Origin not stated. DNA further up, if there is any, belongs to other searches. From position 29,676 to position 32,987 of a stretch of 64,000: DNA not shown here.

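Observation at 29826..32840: Covalent tandem duplication of a PilB/GspE secretion ATPase (1004 aa)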

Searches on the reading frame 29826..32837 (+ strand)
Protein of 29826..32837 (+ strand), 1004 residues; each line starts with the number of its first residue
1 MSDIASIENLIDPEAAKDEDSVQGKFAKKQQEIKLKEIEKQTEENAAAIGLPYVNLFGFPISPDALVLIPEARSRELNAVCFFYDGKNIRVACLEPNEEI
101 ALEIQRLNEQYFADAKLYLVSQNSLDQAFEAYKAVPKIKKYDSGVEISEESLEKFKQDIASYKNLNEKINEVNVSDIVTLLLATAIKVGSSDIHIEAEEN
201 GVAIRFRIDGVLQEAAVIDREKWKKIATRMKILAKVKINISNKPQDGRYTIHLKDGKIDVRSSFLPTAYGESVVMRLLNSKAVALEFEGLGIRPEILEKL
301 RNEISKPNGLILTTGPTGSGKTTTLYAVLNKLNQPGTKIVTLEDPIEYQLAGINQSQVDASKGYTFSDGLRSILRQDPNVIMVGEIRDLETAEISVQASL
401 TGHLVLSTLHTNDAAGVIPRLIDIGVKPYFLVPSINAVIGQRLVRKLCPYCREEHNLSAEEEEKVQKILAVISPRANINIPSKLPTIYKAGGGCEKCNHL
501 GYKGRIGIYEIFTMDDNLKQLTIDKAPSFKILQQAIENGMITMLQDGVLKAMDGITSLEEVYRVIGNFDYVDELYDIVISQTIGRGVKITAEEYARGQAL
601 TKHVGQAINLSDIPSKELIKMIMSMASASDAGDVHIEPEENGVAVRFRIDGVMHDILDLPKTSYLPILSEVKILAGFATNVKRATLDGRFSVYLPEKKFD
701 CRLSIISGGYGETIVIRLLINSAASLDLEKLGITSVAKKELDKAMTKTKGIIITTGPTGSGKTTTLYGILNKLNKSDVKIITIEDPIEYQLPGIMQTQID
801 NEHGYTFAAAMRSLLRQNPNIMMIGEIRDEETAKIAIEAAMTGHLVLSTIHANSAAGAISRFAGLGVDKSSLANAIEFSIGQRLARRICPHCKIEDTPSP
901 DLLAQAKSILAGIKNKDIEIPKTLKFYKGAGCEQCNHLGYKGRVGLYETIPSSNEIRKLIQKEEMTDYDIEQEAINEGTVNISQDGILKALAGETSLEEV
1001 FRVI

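Call 3: search_protein_families(library=pfam, proteins=[window:29826-32837:+], max_evalue=0.01)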
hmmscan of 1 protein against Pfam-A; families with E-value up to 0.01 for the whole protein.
window:29826-32837:+ (1004 aa): 38 families (the best 25 are shown)
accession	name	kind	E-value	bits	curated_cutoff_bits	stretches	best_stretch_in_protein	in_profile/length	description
PF00437.27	T2SSE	-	4.4e-233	773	24.9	2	174-563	8-370/370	Type II/IV secretion system protein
PF25199.1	nSTAND_NTPase5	-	6e-11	42.8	34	2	295-368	27-103/145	Novel STAND NTPase 5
PF13401.12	AAA_22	-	8.9e-10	39.4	27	2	747-784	3-40/130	AAA domain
PF20720.3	nSTAND3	-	5e-09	36.5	27.2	2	745-787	13-55/155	Novel STAND NTPase 3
PF13604.12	AAA_30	-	1.2e-07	32.1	27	0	742-781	11-50/191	AAA domain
PF12775.13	AAA_7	-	3.9e-07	30.2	25.8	1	742-784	26-68/181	P-loop containing dynein motor region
PF13173.12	AAA_14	-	4e-07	30.5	27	0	750-842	3-86/129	AAA domain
PF04851.21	ResIII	-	5.1e-07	30.2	22.5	0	295-340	10-57/164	Type III restriction enzyme, res subunit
PF05157.20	MshEN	-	8.2e-07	29.4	23.1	1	50-133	2-84/90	MshEN domain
PF00004.35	AAA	-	3e-06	28.2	21.2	0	311-390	1-70/131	ATPase family associated with various cellular activities (AAA)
PF13191.12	AAA_16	-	3.7e-06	28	32.6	0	303-340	18-55/167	AAA ATPase domain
PF00005.33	ABC_tran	-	8.2e-06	26.9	25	0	751-883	13-114/137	ABC transporter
PF02492.25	cobW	-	8.7e-06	25.9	20.7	0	752-782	3-34/180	CobW/HypB/UreG, nucleotide-binding domain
PF13662.12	Toprim_4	-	9.8e-06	26.2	25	0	729-780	35-81/85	Toprim domain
PF01637.24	ATPase_2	-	4.1e-05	23.9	33.2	0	744-784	15-55/225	ATPase domain predominantly from Archaea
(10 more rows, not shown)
